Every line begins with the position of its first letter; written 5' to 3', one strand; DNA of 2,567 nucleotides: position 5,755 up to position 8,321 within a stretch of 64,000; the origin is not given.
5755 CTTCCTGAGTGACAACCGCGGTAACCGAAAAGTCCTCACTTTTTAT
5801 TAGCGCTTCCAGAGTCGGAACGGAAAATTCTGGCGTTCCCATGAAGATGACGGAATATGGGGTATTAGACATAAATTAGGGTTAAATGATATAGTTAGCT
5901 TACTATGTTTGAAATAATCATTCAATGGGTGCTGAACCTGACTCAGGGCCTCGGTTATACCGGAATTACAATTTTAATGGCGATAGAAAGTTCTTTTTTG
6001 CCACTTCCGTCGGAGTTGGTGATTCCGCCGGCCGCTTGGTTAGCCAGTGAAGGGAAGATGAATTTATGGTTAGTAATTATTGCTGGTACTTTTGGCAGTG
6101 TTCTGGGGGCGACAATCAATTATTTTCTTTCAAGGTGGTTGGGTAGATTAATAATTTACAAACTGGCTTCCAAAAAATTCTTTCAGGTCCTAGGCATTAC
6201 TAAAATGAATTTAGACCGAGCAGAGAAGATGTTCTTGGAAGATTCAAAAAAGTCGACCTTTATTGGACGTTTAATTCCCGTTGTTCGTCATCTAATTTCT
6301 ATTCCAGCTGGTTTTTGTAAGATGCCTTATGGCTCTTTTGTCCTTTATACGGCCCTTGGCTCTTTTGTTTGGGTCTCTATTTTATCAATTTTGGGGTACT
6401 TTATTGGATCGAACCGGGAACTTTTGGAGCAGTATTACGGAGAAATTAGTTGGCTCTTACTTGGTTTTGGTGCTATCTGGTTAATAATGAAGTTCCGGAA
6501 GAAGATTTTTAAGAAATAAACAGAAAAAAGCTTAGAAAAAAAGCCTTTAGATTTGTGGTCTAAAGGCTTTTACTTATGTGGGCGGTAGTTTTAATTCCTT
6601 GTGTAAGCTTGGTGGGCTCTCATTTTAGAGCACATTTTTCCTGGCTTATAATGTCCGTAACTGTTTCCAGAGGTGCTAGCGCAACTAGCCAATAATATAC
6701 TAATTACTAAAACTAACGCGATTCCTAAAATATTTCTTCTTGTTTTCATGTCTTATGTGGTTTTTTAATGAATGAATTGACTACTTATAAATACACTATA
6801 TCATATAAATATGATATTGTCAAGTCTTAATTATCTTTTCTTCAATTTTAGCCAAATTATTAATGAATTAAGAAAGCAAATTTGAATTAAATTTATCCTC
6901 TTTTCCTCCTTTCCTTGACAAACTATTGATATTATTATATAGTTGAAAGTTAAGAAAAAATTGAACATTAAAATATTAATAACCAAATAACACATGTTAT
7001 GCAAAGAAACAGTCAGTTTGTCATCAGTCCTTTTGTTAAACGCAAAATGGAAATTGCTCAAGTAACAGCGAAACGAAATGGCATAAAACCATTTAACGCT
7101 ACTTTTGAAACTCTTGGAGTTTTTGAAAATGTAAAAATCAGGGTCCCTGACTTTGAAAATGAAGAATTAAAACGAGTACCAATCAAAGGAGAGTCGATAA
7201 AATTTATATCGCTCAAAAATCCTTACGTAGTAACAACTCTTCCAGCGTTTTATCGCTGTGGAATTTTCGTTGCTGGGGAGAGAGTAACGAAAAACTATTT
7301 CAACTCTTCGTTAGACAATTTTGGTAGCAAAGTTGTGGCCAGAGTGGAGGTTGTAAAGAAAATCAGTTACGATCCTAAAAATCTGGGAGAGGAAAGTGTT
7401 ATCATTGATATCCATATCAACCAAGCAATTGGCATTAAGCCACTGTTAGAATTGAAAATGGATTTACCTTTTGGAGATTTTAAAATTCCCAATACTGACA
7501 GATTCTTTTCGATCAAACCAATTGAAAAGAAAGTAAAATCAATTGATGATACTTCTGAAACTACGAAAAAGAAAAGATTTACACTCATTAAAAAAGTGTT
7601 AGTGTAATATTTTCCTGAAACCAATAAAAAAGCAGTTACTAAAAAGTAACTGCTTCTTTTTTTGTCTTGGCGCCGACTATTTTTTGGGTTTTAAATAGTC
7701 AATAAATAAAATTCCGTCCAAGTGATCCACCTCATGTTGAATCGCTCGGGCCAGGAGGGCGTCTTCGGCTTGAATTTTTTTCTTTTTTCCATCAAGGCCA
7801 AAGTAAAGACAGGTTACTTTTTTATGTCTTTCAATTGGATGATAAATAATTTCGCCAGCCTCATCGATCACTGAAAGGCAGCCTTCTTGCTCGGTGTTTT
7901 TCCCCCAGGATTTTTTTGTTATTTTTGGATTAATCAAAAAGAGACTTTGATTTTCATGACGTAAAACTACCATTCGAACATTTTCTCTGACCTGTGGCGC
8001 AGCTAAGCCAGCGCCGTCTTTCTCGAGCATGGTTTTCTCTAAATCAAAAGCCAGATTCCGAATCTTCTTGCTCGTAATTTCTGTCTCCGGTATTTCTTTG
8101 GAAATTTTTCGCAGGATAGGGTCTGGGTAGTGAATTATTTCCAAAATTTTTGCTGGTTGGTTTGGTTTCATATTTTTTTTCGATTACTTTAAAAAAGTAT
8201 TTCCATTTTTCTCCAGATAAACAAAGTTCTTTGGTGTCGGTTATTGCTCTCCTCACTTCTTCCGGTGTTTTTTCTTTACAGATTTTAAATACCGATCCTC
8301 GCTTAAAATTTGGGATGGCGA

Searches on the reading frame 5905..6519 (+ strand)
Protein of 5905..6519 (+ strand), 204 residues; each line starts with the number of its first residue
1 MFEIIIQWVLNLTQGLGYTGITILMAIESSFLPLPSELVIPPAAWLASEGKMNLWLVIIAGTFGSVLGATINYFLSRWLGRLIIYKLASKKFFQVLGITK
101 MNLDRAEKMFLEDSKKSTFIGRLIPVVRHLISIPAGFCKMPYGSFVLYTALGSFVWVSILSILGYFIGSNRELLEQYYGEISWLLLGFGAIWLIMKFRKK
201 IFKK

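Call 36: search_protein_families(library=pfam, proteins=[window:5905-6519:+], max_evalue=0.00001)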
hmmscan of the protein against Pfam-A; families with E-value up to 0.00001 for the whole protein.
window:5905-6519:+ (204 aa): 1 family
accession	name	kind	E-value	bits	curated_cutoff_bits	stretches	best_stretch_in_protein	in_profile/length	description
PF09335.16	VTT_dom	-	7.7e-21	75.3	33.9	1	41-165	2-122/123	VTT domain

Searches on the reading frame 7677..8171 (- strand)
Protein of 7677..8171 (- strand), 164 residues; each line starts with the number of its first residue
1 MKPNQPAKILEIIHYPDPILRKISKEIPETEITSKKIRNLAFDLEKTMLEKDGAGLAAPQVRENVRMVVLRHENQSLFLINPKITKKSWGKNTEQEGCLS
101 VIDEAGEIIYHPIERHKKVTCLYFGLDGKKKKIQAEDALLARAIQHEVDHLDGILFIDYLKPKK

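Call 36: search_protein_families(library=pfam, proteins=[window:7677-8171:-], max_evalue=0.00001)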
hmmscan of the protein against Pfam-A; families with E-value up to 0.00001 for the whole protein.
window:7677-8171:- (164 aa): 1 family
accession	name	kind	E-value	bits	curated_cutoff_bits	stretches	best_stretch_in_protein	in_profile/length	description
PF01327.26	Pep_deformylase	-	1.5e-40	138.7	22.8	1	10-164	2-154/156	Polypeptide deformylase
